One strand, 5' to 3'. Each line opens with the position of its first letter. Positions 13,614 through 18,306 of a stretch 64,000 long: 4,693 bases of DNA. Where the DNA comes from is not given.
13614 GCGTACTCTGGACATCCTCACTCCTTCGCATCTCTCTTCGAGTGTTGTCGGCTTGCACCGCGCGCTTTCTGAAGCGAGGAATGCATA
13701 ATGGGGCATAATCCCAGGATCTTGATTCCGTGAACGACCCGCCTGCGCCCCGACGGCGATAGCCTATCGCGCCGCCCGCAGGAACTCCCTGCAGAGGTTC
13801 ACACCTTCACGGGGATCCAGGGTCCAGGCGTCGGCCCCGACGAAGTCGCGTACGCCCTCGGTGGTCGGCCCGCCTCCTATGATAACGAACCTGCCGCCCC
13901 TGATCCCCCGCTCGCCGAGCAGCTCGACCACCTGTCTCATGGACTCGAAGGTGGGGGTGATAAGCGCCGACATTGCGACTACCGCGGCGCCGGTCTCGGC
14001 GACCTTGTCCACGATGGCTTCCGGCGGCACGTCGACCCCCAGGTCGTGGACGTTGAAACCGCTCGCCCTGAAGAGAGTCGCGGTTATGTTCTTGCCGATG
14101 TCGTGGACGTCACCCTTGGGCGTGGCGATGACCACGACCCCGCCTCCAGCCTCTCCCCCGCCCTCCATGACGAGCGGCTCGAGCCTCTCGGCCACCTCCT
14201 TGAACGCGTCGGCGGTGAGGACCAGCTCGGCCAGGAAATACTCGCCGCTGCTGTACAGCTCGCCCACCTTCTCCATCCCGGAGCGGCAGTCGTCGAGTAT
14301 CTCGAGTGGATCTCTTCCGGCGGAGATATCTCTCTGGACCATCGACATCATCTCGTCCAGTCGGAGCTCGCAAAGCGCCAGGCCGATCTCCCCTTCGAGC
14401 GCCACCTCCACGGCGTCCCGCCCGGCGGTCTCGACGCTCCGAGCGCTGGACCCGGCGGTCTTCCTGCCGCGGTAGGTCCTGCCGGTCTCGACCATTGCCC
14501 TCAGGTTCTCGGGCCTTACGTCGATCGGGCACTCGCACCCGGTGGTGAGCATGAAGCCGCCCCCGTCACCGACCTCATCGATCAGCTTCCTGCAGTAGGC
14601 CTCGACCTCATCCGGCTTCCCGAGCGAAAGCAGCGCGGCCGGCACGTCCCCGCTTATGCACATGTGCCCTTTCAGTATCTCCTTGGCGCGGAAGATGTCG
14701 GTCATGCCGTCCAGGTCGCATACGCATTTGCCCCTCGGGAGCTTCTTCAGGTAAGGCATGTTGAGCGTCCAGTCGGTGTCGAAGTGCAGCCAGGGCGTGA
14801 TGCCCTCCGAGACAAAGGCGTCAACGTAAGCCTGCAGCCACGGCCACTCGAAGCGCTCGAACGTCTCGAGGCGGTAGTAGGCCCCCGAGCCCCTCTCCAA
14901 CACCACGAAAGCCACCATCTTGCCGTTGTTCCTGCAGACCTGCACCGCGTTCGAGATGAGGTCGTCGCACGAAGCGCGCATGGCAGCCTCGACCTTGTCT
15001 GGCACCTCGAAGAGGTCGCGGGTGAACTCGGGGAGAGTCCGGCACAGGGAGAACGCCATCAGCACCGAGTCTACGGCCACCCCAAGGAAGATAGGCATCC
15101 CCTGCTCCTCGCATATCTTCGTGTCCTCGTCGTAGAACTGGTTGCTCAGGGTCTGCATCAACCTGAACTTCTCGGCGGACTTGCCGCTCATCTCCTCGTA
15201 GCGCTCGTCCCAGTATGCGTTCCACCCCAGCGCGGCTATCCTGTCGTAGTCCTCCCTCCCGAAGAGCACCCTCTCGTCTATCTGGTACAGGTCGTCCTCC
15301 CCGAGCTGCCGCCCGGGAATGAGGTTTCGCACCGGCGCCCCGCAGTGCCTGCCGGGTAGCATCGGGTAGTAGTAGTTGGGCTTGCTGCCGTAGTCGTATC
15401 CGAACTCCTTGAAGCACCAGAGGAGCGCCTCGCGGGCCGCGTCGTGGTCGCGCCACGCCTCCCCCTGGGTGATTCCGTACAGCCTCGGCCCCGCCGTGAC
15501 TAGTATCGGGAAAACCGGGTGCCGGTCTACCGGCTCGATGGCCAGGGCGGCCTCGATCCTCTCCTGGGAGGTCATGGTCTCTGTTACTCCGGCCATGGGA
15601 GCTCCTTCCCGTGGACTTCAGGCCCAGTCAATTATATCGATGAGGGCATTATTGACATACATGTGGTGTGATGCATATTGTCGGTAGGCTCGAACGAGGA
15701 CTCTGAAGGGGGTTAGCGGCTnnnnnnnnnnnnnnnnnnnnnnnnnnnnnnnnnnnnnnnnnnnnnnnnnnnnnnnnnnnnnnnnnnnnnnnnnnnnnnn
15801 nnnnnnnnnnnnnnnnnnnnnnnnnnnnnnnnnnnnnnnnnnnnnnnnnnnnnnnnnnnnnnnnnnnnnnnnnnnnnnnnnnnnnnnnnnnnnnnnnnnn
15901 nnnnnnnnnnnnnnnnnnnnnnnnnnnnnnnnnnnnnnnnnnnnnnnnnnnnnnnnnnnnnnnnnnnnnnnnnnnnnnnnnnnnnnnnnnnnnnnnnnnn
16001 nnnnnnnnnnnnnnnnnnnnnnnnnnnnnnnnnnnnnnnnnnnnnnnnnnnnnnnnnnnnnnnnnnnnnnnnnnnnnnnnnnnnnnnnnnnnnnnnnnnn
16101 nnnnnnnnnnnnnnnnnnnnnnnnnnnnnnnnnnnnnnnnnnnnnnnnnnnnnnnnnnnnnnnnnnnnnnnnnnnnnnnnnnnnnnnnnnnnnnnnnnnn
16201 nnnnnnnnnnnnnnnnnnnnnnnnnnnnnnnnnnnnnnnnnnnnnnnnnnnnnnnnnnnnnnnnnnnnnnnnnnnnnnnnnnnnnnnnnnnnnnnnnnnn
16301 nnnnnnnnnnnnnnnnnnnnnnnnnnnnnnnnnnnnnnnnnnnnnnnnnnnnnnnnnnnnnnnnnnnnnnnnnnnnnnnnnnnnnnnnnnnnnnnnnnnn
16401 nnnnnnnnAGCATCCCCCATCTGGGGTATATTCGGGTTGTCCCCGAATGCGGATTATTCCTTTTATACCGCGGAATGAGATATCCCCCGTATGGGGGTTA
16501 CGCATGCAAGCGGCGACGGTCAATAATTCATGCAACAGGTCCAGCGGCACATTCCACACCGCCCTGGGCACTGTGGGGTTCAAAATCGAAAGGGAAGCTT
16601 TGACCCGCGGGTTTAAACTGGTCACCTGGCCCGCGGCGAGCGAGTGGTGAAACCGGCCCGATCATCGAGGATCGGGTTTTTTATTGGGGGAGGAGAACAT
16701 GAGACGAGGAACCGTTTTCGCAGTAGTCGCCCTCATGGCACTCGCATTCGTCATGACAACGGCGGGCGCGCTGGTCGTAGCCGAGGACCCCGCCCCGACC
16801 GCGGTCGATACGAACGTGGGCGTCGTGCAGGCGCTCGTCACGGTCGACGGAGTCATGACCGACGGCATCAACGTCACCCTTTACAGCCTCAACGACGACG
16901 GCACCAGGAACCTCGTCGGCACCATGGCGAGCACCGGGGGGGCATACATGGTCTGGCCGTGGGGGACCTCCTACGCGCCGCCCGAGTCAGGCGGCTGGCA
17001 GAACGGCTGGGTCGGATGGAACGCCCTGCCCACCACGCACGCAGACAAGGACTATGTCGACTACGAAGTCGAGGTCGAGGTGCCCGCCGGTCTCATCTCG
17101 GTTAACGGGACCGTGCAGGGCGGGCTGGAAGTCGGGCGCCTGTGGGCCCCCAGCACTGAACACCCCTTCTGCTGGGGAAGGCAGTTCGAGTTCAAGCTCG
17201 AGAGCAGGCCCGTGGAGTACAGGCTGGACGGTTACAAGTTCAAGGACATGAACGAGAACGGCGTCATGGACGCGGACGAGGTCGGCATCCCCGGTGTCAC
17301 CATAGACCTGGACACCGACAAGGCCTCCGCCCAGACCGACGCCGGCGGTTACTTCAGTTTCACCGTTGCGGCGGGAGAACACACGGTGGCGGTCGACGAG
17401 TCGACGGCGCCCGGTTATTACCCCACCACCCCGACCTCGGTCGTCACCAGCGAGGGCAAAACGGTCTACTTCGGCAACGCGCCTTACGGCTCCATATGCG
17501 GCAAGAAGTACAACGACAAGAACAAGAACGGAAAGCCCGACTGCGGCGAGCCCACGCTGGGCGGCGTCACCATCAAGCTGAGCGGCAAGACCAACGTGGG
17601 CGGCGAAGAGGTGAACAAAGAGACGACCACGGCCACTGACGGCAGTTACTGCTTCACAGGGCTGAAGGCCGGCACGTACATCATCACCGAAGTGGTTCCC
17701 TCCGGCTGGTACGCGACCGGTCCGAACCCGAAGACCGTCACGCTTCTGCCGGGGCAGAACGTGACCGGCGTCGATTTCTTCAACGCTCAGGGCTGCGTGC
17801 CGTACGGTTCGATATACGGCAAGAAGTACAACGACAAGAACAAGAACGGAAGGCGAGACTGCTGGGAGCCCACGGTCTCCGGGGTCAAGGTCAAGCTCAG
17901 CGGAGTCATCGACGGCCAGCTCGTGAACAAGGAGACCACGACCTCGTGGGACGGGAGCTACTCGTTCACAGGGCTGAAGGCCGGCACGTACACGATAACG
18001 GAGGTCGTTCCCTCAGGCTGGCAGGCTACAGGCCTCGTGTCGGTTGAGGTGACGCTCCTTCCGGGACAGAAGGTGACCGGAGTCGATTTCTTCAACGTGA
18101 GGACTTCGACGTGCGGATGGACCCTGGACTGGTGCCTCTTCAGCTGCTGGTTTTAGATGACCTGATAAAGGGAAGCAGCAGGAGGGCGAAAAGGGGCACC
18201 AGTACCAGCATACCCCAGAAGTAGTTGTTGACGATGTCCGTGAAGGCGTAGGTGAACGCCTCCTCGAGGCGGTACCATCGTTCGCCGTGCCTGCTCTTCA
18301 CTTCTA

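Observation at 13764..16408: Fused MtaA-like methyltransferase and corrinoid protein beside a QueG/RDase-like Fe-S protein in a non-methanogen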

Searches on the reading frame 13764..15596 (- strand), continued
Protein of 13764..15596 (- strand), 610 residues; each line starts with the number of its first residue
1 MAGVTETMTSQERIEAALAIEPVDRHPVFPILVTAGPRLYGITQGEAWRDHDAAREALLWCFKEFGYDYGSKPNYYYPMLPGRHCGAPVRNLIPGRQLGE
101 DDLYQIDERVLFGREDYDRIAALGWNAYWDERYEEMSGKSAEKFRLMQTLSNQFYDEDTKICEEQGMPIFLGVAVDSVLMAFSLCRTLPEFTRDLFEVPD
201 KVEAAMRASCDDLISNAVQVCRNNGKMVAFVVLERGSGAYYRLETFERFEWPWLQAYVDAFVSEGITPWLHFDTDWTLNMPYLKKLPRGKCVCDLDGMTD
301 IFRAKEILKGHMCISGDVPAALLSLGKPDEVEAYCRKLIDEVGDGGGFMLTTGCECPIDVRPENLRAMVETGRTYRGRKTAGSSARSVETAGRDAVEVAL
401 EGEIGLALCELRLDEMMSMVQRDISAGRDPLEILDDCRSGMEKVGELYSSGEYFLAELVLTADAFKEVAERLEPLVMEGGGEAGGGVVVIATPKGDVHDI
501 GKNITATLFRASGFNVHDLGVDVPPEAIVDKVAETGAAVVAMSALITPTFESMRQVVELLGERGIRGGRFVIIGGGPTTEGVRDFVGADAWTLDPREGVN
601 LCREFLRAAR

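Call 76: search_solved_structures(query=L073:1507-2955:+, max_evalue=1e-10)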
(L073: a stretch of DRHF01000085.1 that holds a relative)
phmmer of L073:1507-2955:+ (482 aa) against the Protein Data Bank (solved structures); distinct sequences matched with E-value up to 1e-10: 15.
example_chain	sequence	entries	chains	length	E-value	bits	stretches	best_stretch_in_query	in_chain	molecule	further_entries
1u8v_A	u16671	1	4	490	1.1e-169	568.1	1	3-482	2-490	Gamma-aminobutyrate metabolism dehydratase/isomerase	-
6vjr_A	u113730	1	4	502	2.8e-160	537.1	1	7-481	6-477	Vinylacetyl-CoA Delta-isomerase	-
9lft_A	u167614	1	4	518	1.1e-35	126.3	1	5-439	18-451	4-Hydroxyphenylacetate-3-monooxygenase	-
2yyg_A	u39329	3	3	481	6.1e-33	117.4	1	8-447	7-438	4-hydroxyphenylacetate-3-hydroxylase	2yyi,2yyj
2yyk_A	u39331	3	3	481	2e-32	115.6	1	8-447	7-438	4-hydroxyphenylacetate-3-hydroxylase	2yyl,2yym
4oo2_A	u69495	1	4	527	5.9e-29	104.2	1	4-434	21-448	Chlorophenol-4-monooxygenase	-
6b1b_A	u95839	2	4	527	3.8e-24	88.4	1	5-434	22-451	4-hydroxyphenylacetate 3-monooxygenase, oxygenase subunit | 4-hydroxyphenylacetate 3-monooxygenase oxygenase component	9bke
6qyh_A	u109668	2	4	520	4.1e-24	88.3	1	5-434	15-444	4-hydroxyphenylacetate 3-monooxygenase oxygenase component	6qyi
6eb0_A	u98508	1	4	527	4.3e-24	88.2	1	5-434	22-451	4-hydroxyphenylacetate 3-monooxygenase, oxygenase subunit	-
3hwc_A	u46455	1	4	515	7.3e-16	61.1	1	5-452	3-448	Chlorophenol-4-monooxygenase component 2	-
6jhm_A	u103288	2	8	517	9.3e-16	60.7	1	5-452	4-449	Chlorophenol monooxygenase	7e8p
7e8q_A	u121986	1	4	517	1.8e-15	59.7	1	5-438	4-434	Chlorophenol monooxygenase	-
7dbw_C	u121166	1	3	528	2.2e-15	59.5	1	139-449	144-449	4-hydroxyphenylacetate 3-hydroxylase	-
9j9j_A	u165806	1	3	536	2.3e-15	59.4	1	139-449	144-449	4-nitrophenol 4-monooxygenase/4-nitrocatechol 2-monooxygenase, oxygenase component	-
4g5e_A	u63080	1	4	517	2.7e-15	59.2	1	5-452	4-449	2,4,6-Trichlorophenol 4-monooxygenase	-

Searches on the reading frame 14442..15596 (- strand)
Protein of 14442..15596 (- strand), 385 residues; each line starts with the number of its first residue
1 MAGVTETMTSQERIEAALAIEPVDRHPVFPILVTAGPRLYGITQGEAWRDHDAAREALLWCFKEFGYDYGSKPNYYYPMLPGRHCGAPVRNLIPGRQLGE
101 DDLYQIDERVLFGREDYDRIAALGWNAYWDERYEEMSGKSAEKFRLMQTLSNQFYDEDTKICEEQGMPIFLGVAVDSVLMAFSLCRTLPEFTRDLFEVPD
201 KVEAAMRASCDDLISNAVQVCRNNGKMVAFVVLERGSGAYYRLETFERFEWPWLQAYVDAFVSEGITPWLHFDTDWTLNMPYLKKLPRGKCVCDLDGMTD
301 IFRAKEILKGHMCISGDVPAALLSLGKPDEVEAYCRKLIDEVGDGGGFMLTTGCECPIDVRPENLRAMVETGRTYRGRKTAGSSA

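Call 21: search_solved_structures(query=window:14460-15596:-, max_evalue=10, show_alignments=4)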
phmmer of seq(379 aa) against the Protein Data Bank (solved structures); distinct sequences matched with E-value up to 10: 2.
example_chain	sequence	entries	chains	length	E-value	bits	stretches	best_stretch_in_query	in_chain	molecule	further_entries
9rui_A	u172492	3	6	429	2e-17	66.4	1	185-369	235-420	CdmB from Acetobacterium malicum subsp. dehalogenans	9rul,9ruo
4exq_A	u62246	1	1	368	0.32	13.1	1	290-370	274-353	Uroporphyrinogen decarboxylase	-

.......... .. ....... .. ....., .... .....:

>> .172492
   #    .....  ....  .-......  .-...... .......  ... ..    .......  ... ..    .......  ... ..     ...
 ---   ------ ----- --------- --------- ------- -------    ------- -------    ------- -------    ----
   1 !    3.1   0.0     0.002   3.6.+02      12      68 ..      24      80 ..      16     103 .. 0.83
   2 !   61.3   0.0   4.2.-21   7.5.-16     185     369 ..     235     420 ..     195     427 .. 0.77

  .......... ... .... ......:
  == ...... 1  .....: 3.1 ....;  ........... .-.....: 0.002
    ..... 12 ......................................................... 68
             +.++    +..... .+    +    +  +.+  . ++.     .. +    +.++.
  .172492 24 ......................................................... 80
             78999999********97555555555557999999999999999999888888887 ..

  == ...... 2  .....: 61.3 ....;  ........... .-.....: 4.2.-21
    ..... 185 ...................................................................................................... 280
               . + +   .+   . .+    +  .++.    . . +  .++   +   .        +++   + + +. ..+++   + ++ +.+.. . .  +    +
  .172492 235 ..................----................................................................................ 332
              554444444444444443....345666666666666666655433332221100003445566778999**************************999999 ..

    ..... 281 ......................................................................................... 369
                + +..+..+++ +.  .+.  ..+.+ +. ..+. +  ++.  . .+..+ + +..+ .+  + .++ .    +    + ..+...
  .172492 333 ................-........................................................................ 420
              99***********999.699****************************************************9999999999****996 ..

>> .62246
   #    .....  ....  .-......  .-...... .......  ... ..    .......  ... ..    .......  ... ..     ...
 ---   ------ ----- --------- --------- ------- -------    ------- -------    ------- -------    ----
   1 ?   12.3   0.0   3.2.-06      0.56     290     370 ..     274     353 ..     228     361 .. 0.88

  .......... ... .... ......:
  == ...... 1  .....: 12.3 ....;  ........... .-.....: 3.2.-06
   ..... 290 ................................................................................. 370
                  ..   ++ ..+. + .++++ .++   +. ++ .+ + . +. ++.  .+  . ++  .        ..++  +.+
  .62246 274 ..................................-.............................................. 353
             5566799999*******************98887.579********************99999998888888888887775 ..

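Call 70: search_protein_representatives(protein=window:14442-15596:-)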
Query: 385 residues. Proteins with E-value up to 0.001 (for the whole library): 1999; up to 1e-10: 751; up to 1e-30: 206. The best 150 are listed.
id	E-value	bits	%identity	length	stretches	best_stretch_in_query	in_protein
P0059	3.1e-211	717.9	78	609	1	4-381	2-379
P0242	1.1e-100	353.9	65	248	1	155-378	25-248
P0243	2.6e-99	349.3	66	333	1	4-239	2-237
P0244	1.3e-91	323.9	43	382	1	9-375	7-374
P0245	1.0e-89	317.7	43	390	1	10-378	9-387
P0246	8.5e-82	291.6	43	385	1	4-376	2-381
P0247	2.3e-81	290.2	47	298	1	101-377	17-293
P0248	5.4e-80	285.7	43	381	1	11-375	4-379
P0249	3.9e-76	273.0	40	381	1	5-375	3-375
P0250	2.0e-74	267.3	41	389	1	4-375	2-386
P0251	2.9e-73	263.5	41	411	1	8-377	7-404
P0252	1.2e-70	254.9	37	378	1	11-378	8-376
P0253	1.2e-70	254.9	37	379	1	5-375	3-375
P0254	6.0e-70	252.6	39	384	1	5-376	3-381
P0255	3.5e-69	250.1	37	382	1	5-378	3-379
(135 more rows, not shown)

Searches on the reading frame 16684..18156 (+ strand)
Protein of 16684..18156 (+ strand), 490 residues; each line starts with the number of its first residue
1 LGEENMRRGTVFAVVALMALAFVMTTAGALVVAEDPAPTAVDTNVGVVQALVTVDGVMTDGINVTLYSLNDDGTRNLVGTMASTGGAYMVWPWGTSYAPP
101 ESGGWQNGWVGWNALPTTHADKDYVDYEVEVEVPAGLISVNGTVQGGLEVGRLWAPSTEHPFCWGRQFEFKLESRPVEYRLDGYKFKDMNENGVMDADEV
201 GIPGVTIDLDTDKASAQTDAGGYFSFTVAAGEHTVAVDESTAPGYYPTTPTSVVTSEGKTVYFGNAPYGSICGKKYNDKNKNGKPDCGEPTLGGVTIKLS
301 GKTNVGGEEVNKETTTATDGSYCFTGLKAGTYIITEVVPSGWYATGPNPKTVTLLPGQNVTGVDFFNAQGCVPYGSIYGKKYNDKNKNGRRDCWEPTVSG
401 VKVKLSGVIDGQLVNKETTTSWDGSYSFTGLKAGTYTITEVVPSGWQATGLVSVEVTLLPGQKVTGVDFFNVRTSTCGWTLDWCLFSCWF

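Call 24: search_protein_families(library=pfam, proteins=[window:16684-18156:+], max_evalue=0.001)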
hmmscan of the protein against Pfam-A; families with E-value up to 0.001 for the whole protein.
window:16684-18156:+ (490 aa): 11 families
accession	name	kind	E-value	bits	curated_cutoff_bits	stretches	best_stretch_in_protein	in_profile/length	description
PF17210.9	SdrD_B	-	1.4e-36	125.5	29.7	3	382-449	8-73/112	SdrD B-like domain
PF13620.12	CarboxypepD_reg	-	2.1e-16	60.5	32.3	2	194-261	6-75/82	Carboxypeptidase regulatory-like domain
PF17802.7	SpaA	-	9.4e-16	58.2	23.1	2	291-358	15-80/91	Prealbumin-like fold domain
PF13715.12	CarbopepD_reg_2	-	3.1e-09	37.2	32.2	1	194-237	5-50/88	CarboxypepD_reg-like domain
PF09430.16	EMC7_beta-sandw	-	2.8e-05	24.7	26.6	0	308-337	18-46/122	ER membrane protein complex subunit 7, beta-sandwich domain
PF23194.1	NOMO_5th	-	5.9e-05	23.8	27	0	308-340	28-60/89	NOMO fifth transthyretin-like domain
PF23193.1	NOMO_3rd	-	6.6e-05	23.4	27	0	390-439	34-83/120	NOMO third transthyretin-like domain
PF01060.29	TTR-52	-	0.0001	23.3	24.9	0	283-331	2-50/79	Transthyretin-like family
PF11008.14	DUF2846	-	0.00014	22.4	34.3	0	212-263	30-76/92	Protein of unknown function (DUF2846)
PF24421.1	Ig_J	-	0.00027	21.4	29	0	403-439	45-81/104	Tip attachment protein J, Ig-like domain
PF24514.1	SpaA_4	-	0.00047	21.4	27.3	0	421-451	36-66/107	Prealbumin-like fold domain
